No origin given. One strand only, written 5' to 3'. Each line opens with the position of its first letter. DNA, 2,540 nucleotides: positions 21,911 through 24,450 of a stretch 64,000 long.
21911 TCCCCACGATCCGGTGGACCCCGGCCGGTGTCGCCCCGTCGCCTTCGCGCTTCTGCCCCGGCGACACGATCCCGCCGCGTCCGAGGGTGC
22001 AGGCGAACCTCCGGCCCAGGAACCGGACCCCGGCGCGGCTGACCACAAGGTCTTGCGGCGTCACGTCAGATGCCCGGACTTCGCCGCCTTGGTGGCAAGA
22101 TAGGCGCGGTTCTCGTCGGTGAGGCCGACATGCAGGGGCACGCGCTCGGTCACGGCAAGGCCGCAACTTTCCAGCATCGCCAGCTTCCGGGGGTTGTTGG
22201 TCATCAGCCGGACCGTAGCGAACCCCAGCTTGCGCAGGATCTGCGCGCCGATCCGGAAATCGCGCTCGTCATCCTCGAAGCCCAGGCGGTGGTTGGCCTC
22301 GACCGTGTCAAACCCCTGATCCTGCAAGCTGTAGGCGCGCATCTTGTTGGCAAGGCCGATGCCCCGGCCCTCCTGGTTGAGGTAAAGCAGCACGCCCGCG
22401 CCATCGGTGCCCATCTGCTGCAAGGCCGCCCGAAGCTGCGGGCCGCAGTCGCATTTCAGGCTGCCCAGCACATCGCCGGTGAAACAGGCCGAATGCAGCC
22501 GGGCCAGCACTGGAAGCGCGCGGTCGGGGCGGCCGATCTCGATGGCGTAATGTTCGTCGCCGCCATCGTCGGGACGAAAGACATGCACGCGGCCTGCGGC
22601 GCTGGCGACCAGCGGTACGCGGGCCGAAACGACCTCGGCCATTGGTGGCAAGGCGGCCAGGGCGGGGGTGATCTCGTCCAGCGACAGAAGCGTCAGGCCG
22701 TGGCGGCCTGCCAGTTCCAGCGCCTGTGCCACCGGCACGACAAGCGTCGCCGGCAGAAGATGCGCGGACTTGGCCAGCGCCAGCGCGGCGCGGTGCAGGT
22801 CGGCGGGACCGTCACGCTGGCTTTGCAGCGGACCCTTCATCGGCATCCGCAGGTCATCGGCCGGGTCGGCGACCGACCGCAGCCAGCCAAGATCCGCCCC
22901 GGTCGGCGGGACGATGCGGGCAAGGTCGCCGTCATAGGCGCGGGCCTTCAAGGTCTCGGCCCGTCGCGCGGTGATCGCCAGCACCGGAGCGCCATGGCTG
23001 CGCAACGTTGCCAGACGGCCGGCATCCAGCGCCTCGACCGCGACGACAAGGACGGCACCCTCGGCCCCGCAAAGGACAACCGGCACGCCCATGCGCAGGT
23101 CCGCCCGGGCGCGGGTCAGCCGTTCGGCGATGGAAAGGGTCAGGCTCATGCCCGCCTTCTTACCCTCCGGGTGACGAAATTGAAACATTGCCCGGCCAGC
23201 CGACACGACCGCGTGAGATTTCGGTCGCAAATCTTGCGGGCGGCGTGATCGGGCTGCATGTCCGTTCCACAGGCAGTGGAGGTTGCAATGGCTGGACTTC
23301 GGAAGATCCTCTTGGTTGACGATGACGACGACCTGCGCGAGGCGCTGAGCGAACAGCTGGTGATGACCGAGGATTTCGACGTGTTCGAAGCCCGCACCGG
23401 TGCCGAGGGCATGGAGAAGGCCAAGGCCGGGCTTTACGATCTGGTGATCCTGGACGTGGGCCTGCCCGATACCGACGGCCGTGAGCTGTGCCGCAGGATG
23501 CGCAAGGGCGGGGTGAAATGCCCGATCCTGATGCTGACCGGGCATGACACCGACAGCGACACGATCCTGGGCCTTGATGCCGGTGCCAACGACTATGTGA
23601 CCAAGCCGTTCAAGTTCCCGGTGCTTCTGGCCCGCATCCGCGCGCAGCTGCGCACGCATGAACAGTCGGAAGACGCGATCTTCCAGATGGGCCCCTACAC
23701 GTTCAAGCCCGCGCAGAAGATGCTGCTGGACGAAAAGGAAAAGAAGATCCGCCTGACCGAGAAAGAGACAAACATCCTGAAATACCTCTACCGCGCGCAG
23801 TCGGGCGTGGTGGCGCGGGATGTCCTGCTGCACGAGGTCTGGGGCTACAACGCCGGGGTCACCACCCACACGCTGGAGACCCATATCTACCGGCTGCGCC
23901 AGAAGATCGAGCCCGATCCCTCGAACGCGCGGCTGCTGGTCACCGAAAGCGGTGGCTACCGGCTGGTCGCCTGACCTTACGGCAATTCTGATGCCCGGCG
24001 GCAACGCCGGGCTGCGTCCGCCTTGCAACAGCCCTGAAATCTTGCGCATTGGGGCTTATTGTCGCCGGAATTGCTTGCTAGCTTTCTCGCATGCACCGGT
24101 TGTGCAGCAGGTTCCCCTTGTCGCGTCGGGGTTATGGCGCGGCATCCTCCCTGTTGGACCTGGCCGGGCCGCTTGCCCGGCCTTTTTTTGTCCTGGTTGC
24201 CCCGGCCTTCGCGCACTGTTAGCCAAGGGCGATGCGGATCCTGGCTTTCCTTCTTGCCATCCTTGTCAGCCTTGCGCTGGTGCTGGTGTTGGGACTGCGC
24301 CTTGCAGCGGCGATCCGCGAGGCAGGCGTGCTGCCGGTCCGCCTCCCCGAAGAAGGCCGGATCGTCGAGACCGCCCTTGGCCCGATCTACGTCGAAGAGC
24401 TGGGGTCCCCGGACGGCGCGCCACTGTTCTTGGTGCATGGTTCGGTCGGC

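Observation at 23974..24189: SorX-like 3'UTR-derived sRNA behind the CenR-type regulator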

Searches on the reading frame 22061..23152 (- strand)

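Call 4: search_protein_families(library=ncbifam, proteins=[window:22061-23152:-])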
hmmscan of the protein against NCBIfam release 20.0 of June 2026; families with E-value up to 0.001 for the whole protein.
window:22061-23152:- (363 aa): 9 families
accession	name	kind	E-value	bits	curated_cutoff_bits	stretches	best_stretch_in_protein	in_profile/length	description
NF006456.0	PRK08815.1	equivalog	7.9e-81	272.2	464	1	11-362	19-364/376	GTP cyclohydrolase II RibA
NF001591.0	PRK00393.1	subfamily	2.7e-71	239.1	148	1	185-362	17-193/199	GTP cyclohydrolase II RibA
NF006806.0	PRK09319.1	equivalog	2.5e-68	231.1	764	1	190-362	234-408/561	bifunctional 3,4-dihydroxy-2-butanone-4-phosphate synthase/GTP cyclohydrolase II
NF006803.0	PRK09311.1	equivalog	3.2e-67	227.1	569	1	142-362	182-403/417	bifunctional 3,4-dihydroxy-2-butanone-4-phosphate synthase/GTP cyclohydrolase II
TIGR00505.1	ribA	equivalog_domain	6.1e-64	215.1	205.85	1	191-362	19-190/191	GTP cyclohydrolase II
NF006805.0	PRK09318.1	equivalog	2.1e-59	201.4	486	1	144-361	164-378/387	bifunctional 3,4-dihydroxy-2-butanone-4-phosphate synthase/GTP cyclohydrolase II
NF010626.1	PRK14019.1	equivalog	1.4e-12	47.3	513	1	187-337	220-360/364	bifunctional 3,4-dihydroxy-2-butanone-4-phosphate synthase/GTP cyclohydrolase II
NF005536.0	PRK07198.1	equivalog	2.6e-08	33.1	403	1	189-344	212-380/419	GTP cyclohydrolase II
NF009132.0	PRK12485.1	equivalog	0.00014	21.1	693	1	191-340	225-367/369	bifunctional 3,4-dihydroxy-2-butanone-4-phosphate synthase/GTP cyclohydrolase II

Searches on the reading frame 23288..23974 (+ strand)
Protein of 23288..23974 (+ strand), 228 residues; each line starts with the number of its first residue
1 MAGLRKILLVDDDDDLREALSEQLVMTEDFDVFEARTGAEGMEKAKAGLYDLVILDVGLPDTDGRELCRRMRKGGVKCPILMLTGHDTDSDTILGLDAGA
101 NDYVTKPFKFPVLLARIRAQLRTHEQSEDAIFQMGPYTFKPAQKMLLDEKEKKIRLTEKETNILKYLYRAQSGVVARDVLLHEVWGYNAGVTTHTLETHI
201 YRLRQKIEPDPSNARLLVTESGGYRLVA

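Call 4: search_protein_families(library=ncbifam, proteins=[window:23288-23974:+])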
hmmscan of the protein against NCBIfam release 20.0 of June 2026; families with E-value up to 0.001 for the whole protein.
window:23288-23974:+ (228 aa): 97 families (the best 25 are shown)
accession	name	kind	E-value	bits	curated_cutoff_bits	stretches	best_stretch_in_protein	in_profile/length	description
NF040689.1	MtrAB_MtrA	equivalog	7.1e-51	172.7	300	1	7-225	1-217/219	MtrAB system response regulator MtrA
NF040534.1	resp_reg_YycF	equivalog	3.8e-45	154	340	1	5-223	1-224/231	response regulator YycF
TIGR02154.1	PhoB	equivalog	3.3e-44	150.9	296.2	1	5-226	3-225/226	phosphate regulon transcriptional regulator PhoB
NF007928.2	PRK10643.1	equivalog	5.1e-44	150.5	330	1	6-208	2-202/216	two-component system response regulator PmrA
TIGR01387.1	cztR_silR_copR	subfamily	1e-43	149.5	279.2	1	7-222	1-213/218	heavy metal response regulator transcription factor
NF041734.1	resp_reg_RppA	equivalog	1.8e-42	145.3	250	1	6-226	2-227/229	two-component system response regulator RppA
NF041733.1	resp_reg_CseB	equivalog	6.7e-42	143.4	350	1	6-210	2-214/228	two-component system response regulator CseB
NF045944.1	ResRegRpaBCyano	equivalog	2.3e-41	141.7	330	1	8-224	1-225/229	response regulator transcription factor RpaB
NF007005.1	PRK09468.1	equivalog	7.4e-40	136.8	331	1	5-222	4-226/237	osmolarity response regulator transcription factor OmpR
NF007820.0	PRK10529.1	equivalog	1.9e-39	135.4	325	1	6-227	3-224/225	two-component system response regulator KdpE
NF053854.1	RespRegPhoBBctds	equivalog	3.2e-39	134.6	270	1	7-224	1-222/225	two-component system response regulator PhoB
NF033117.2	vanR_ACDEGLN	exception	3.1e-38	131.6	350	1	7-222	1-220/226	VanR-ABDEGLN family response regulator transcription factor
NF008296.0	PRK11083.1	equivalog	2.3e-37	128.6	273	1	5-209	4-207/228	two-component system response regulator CreB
NF008567.0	PRK11517.1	equivalog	3.3e-37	128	353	1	6-228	2-220/223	response regulator transcription factor HprR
NF051850.1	RespRegRprY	equivalog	1.4e-36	126.1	370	1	5-227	5-227/234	response regulator transcription factor RprY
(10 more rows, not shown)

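Call 10: find_related_loci(query=window:23288-23974:+, collection=genome_contigs, flank=2500)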
Query window:23288-23974:+ (228 aa) in genome_contigs; peptide patterns used: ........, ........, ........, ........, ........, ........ (x = any residue, [..] = any of these).
600 stretches matched a pattern (row limit reached: there are more); 596 encode a relative of the query (tblastn E <= 1e-3); the best 80 are kept; 80 distinct loci.
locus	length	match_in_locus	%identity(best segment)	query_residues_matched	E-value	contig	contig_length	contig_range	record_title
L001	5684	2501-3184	96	1-228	3e-149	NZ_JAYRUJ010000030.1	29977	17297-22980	MAG: Tabrizicola sp. isolate NJ_NJASGE2bin.26 NODE_938_length_29977_cov_4.710419, whole genome shotgun sequence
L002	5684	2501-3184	96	1-228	9e-149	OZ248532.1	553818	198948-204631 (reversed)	Paracoccaceae bacterium isolate LH-M10 genome assembly, chromosome: LH-M10-c3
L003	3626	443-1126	95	1-228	6e-150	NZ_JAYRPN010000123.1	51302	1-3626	MAG: Tabrizicola sp. isolate XM1_ASGE1bin.6 k141_237500, whole genome shotgun sequence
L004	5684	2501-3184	94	1-228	5e-146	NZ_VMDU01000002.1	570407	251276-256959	Tabrizicola flagellatus strain SYSU G03088 contig002, whole genome shotgun sequence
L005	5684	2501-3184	94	1-228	3e-143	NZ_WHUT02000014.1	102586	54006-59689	Fertoeibacter niger strain RG-N-1a NODE_14_length_102586_cov_42.174655, whole genome shotgun sequence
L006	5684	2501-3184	94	1-228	2e-141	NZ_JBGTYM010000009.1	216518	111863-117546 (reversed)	Neotabrizicola sp. sgz301269 L148_scaffold9, whole genome shotgun sequence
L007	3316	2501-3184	94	1-228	7e-144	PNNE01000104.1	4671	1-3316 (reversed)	MAG: Rhodobacter sp. isolate BC.019 BC_1011957_4671, whole genome shotgun sequence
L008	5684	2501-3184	93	1-228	5e-141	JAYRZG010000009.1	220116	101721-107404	MAG: Fuscovulum sp. isolate EBPR_s472bin.4 NODE_64_length_220116_cov_14.028688, whole genome shotgun sequence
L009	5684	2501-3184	94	1-228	9e-141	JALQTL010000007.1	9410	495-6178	MAG: Rhodobacteraceae bacterium isolate DAH.2 DAH_1014209, whole genome shotgun sequence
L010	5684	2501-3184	89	1-228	3e-139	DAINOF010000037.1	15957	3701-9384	MAG TPA_asm: Paracoccaceae bacterium isolate CTOTU7377 NODE_4492_length_15957_cov_6.297761, whole genome shotgun sequenc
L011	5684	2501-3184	89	1-228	7e-139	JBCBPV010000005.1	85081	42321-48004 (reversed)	MAG: Pseudomonadota bacterium isolate J06634_2 k141_239711_length_85081_cov_23.0000, whole genome shotgun sequence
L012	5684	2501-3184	88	1-228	3e-138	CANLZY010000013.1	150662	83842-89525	uncultured Tropicimonas sp. isolate 4-1442.fasta genome assembly, contig: NODE_13, whole genome shotgun sequence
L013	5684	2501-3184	92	1-228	3e-138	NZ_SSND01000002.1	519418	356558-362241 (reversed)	Aliigemmobacter aestuarii strain CC-PW-75 contig02, whole genome shotgun sequence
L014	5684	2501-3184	88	1-228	6e-137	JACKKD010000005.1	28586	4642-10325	MAG: Rhodobacteraceae bacterium isolate HK-STAS-PROT-56 HK-STAS-PROT-56_5, whole genome shotgun sequence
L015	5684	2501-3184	89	1-228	6e-137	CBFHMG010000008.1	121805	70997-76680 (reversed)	MAG: uncultured Rhodobacteraceae bacterium isolate AGTU_41_bin_45_strict genome assembly, contig: AGTU_41_bin_45_strict_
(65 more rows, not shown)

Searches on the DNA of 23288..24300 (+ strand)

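Call 11: search_rna_families(sources=[L001, L004, L005, L006, L008, L013, L016, L019, L023, L026, L029, L030, L035, L036, L038, L043, L053, L064, L074, L079], threshold=gathering)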
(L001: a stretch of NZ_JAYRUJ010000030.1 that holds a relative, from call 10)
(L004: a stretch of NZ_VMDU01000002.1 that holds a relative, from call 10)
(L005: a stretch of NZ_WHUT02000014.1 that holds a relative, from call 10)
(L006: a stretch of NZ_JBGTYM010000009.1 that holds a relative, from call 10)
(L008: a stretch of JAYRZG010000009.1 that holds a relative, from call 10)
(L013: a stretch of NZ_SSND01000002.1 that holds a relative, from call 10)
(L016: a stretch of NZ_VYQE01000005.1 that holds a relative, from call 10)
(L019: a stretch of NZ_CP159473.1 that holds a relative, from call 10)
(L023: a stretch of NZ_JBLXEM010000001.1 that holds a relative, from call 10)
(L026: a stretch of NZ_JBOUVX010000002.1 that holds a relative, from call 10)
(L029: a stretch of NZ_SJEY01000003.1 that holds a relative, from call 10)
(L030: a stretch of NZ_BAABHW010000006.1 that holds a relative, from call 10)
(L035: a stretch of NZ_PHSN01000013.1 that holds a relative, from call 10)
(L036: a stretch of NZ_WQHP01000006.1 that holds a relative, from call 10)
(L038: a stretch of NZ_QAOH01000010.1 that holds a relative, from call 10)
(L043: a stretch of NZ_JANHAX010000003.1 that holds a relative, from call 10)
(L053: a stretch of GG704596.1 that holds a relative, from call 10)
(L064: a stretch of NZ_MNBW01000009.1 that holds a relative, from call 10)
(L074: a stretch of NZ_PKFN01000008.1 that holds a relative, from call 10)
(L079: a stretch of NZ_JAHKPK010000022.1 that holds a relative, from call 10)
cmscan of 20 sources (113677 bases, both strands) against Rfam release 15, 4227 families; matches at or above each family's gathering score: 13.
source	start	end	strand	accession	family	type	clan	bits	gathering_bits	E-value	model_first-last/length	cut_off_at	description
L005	3255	3328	+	RF02784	SorX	Gene; sRNA;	-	87.3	46.6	5.6e-20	1-73/73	no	Singlet oxygen resistance RNA X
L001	3390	3464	+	RF02784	SorX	Gene; sRNA;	-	84.1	46.6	4.9e-19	1-73/73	no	Singlet oxygen resistance RNA X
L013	3257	3331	+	RF02784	SorX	Gene; sRNA;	-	82.3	46.6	1.7e-18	1-73/73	no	Singlet oxygen resistance RNA X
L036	3247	3317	+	RF02784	SorX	Gene; sRNA;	-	80.6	46.6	5.7e-18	1-73/73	no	Singlet oxygen resistance RNA X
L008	3300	3373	+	RF02784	SorX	Gene; sRNA;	-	80.2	46.6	7.4e-18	1-73/73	no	Singlet oxygen resistance RNA X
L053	3247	3317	+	RF02784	SorX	Gene; sRNA;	-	79.8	46.6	9.8e-18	1-73/73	no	Singlet oxygen resistance RNA X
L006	3288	3361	+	RF02784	SorX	Gene; sRNA;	-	76.5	46.6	9.4e-17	1-73/73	no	Singlet oxygen resistance RNA X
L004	3319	3393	+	RF02784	SorX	Gene; sRNA;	-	74.8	46.6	3e-16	1-73/73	no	Singlet oxygen resistance RNA X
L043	3475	3549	+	RF02784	SorX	Gene; sRNA;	-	72.9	46.6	1.1e-15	1-73/73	no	Singlet oxygen resistance RNA X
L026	3203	3279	+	RF02784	SorX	Gene; sRNA;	-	72.6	46.6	1.3e-15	1-73/73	no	Singlet oxygen resistance RNA X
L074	3242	3312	+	RF02784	SorX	Gene; sRNA;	-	69.7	46.6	9.6e-15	1-73/73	no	Singlet oxygen resistance RNA X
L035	3258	3332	+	RF02784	SorX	Gene; sRNA;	-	62.4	46.6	1.4e-12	1-73/73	no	Singlet oxygen resistance RNA X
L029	3231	3305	+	RF02784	SorX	Gene; sRNA;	-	52.2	46.6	1.4e-09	1-73/73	no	Singlet oxygen resistance RNA X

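Call 50: search_rna_families(source=window, start=23900, end=24300, threshold=evalue, max_evalue=10)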
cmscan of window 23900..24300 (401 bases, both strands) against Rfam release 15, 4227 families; matches with E-value up to 10: 13.
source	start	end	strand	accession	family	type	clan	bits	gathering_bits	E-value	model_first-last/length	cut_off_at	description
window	24114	24188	+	RF02784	SorX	Gene; sRNA;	-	70.5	46.6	2e-17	1-73/73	no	Singlet oxygen resistance RNA X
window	24121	24189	+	RF02651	SorY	Gene; sRNA;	-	35.3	111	1.3e-05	1-83/83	no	Singlet oxygen resistance RNA Y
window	24141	24189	+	RF02278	Betaproteobacteria_toxic_sRNA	Gene; sRNA;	-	20.3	50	0.082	1-64/64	no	Betaproteobacteria toxic small RNA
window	24153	24186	-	RF01340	CRISPR-DR29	Gene; CRISPR;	-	19.8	39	0.11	1-37/37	no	CRISPR RNA direct repeat element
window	23993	24012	+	RF01322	CRISPR-DR9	Gene; CRISPR;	-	19.2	45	0.11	6-25/37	no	CRISPR RNA direct repeat element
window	24130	24197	+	RF00519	suhB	Gene; sRNA;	CL00108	17.5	41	0.32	1-77/77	no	Makes More Granules Regulator RNA (mmgR)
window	24121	24190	+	RF02866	ncS16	Gene; sRNA;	-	17.3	48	0.6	1-83/83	no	Burkholderia sRNA 16 (Bc_KC_sr1)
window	23993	24012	+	RF01519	CC0196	Gene; sRNA;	-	16.5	35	0.24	35-54/58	no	Caulobacter sRNA CC0196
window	23993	24012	-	RF01322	CRISPR-DR9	Gene; CRISPR;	-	15.3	45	1.6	6-25/37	no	CRISPR RNA direct repeat element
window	24155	24189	-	RF02628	Hrs1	Gene; sRNA;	-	14.8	56.4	2.7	1-74/74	no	Hfq-regulated sRNA 1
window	23993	24012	+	RF03015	Transposase-2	Gene; sRNA;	-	12.7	42.7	5.5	46-65/69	no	Transposase-2 RNA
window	23950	23968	-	RF03063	Streptomyces-metK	Gene; sRNA;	-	12.2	44.2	7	86-104/117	no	Streptomyces-metK RNA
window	24155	24207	-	RF00382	DnaX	Cis-reg; frameshift_element;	-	11.5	35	5.8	1-65/65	no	DnaX ribosomal frameshifting element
